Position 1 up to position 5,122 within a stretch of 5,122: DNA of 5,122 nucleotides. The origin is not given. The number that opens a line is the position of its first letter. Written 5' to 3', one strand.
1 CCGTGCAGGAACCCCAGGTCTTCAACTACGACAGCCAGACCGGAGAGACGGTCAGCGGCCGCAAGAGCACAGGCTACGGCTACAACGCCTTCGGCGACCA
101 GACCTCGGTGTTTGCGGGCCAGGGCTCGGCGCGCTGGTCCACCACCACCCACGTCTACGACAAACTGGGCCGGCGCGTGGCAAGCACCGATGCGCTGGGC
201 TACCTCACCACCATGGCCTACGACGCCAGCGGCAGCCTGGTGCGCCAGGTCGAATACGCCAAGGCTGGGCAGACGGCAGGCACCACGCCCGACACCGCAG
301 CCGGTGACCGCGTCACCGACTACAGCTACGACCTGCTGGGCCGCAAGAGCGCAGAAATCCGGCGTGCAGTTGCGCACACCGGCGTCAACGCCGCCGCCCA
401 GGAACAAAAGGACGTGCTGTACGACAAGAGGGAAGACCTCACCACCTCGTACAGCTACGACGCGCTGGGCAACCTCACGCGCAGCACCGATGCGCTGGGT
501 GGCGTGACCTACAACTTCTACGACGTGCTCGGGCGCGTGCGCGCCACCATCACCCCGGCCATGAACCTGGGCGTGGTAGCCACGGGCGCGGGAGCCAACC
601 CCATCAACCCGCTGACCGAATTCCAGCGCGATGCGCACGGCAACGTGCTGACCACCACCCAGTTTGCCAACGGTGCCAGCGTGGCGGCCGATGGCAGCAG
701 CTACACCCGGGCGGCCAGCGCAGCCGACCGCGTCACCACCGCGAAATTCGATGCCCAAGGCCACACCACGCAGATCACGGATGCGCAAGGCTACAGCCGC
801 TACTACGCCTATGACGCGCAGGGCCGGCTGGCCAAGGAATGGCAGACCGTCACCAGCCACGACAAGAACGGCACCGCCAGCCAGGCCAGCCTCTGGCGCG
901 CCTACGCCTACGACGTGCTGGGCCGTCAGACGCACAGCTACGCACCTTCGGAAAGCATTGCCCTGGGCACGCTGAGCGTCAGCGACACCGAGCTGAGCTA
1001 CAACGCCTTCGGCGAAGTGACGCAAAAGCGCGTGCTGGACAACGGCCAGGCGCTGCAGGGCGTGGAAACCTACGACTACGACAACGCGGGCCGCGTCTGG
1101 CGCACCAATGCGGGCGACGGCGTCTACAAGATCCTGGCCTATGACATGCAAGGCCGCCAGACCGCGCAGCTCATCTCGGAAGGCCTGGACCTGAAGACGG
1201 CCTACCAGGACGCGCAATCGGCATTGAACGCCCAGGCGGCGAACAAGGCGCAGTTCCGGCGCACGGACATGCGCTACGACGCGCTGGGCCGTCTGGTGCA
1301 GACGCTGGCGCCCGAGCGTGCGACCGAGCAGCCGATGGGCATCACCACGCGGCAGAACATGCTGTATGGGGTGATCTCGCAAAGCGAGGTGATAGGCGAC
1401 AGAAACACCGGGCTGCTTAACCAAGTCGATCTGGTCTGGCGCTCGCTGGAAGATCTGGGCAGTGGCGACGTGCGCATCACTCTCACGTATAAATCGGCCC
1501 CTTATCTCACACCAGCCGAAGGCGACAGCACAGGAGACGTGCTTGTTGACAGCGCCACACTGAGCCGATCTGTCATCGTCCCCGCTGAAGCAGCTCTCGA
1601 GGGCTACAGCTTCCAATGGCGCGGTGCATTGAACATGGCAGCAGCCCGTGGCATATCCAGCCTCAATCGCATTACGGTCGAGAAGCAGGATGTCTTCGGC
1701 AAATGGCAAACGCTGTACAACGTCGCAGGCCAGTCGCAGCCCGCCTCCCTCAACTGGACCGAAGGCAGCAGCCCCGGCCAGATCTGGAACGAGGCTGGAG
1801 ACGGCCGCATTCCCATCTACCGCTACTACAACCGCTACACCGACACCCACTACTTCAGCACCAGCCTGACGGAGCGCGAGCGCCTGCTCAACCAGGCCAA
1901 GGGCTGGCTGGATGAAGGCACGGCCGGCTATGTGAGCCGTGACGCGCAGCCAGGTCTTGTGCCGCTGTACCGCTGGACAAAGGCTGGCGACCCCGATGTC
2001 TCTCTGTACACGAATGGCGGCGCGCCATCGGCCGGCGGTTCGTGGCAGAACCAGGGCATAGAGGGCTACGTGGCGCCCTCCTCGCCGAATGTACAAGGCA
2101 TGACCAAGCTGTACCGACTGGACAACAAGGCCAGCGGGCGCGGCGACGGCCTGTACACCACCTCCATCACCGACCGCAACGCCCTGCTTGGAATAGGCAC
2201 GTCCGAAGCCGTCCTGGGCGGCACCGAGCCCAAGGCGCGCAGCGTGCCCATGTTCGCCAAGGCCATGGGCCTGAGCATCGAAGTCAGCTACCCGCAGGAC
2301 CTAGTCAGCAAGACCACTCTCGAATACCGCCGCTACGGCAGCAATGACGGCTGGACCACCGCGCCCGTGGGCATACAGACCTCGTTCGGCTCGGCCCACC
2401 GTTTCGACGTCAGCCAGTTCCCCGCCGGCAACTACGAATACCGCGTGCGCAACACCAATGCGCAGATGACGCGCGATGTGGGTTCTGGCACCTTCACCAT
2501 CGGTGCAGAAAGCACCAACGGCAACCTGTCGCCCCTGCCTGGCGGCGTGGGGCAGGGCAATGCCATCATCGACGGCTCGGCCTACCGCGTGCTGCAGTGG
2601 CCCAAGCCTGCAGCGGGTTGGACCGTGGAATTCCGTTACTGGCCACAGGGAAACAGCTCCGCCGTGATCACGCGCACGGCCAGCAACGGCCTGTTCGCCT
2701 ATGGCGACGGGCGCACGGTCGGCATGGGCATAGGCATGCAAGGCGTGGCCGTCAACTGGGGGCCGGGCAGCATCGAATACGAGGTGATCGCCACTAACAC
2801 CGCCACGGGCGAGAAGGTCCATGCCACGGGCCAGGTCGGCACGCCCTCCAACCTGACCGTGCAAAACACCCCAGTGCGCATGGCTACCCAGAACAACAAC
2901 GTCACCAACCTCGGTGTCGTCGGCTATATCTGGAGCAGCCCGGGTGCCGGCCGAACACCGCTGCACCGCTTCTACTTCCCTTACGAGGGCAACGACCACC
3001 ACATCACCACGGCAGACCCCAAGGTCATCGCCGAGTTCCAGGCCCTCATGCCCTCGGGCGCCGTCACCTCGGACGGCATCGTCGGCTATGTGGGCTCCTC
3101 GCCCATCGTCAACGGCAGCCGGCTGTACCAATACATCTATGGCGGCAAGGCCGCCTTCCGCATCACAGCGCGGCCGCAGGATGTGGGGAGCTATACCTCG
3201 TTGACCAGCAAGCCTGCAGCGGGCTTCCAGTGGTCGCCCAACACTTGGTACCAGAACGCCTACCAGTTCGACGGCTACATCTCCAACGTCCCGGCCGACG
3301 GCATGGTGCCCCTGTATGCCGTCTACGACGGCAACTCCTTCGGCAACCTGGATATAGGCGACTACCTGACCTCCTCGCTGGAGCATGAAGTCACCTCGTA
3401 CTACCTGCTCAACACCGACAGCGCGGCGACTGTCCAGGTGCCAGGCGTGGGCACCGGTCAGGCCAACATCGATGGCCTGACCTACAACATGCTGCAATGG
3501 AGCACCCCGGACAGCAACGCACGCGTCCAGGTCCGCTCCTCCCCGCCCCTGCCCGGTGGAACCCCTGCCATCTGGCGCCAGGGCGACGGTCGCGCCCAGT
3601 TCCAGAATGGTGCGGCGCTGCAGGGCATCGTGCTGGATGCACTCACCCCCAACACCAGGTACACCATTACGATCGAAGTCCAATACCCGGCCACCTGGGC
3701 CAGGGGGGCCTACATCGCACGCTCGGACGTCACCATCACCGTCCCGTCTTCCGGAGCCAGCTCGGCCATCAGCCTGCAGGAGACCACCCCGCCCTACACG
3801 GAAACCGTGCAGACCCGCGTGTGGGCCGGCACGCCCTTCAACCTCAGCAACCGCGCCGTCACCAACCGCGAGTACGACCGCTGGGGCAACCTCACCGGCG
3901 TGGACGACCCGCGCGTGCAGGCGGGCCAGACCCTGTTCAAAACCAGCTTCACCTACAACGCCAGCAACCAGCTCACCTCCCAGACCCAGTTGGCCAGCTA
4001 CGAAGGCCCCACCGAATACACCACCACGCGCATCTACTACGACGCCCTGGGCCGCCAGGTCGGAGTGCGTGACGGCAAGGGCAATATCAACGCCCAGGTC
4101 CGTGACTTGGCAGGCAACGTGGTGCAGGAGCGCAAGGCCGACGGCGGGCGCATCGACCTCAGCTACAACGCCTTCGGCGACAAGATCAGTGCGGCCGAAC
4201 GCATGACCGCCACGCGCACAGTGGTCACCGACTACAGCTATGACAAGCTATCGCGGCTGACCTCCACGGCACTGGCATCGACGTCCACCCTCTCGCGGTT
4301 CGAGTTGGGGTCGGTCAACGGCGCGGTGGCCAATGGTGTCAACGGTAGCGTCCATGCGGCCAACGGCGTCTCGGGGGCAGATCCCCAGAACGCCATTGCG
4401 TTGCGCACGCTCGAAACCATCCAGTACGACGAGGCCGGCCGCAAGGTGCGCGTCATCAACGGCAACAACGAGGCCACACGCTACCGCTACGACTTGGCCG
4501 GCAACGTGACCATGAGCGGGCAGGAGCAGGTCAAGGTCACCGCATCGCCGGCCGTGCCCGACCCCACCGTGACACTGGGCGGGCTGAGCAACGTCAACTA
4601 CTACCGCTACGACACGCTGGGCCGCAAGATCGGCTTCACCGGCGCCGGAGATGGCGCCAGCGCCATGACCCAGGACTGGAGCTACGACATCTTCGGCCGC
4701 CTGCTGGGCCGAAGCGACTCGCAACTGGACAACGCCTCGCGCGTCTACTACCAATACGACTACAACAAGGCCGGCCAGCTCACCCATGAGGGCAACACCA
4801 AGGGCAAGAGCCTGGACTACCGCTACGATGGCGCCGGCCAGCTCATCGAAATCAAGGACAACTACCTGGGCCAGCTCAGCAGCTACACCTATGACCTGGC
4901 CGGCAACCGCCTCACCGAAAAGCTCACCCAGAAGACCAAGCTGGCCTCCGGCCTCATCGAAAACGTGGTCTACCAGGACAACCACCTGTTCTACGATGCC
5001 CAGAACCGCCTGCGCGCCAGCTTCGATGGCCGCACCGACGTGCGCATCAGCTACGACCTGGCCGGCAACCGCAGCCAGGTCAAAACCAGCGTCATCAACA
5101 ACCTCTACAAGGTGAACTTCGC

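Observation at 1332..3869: About 846-aa non-YD module looped out of the middle of an RHS/YD-repeat array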

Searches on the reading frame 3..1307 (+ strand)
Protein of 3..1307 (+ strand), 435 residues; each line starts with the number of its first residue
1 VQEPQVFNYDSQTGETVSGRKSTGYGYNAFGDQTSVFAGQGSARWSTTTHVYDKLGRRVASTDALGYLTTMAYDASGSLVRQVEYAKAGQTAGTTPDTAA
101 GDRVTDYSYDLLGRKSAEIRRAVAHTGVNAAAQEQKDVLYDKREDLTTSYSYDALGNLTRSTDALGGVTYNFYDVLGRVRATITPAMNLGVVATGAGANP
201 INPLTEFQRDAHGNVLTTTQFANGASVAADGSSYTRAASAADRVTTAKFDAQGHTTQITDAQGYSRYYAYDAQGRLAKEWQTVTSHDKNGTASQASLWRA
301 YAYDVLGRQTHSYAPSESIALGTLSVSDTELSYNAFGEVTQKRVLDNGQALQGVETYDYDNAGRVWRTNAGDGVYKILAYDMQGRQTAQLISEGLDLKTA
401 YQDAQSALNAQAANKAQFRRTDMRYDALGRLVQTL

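Call 14: search_protein_families(library=pfam, proteins=[window:3-1307:+], max_evalue=10)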
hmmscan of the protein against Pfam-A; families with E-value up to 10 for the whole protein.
window:3-1307:+ (435 aa): 3 families
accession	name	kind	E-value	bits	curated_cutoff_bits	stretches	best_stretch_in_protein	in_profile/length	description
PF05593.20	RHS_repeat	-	1.1e-28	99.4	22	8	152-185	1-34/38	RHS Repeat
PF20041.5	DUF6443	-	3.7e-06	27.6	27.8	3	295-333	47-88/137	Domain of unknown function (DUF6443)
PF14783.12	BBS2_Mid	-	0.2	12.2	27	1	359-391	65-97/108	Ciliary BBSome complex subunit 2, middle region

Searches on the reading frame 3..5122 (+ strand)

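Call 4: search_protein_families(library=pfam, proteins=[window:3-5122:+], max_evalue=1)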
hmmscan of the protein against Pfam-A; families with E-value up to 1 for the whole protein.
window:3-5122:+ (1706 aa): 3 families
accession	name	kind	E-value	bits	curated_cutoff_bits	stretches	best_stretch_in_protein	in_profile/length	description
PF05593.20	RHS_repeat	-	9.5e-46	153.8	22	8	152-185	1-34/38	RHS Repeat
PF18885.6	DUF5648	-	5.3e-22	78.9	25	3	581-670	26-110/134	Domain of unknown function (DUF5648)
PF20041.5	DUF6443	-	0.25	12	27.8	0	297-324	49-77/137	Domain of unknown function (DUF6443)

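Call 5: search_protein_families(library=ncbifam, proteins=[window:3-5122:+], max_evalue=1)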
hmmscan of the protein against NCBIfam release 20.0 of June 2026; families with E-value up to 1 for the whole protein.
window:3-5122:+ (1706 aa): 1 family
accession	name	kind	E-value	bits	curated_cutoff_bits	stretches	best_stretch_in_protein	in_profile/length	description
TIGR01643.1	YD_repeat_2x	repeat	2.2e-29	100.8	15.8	5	1587-1620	1-34/42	YD repeat-containing protein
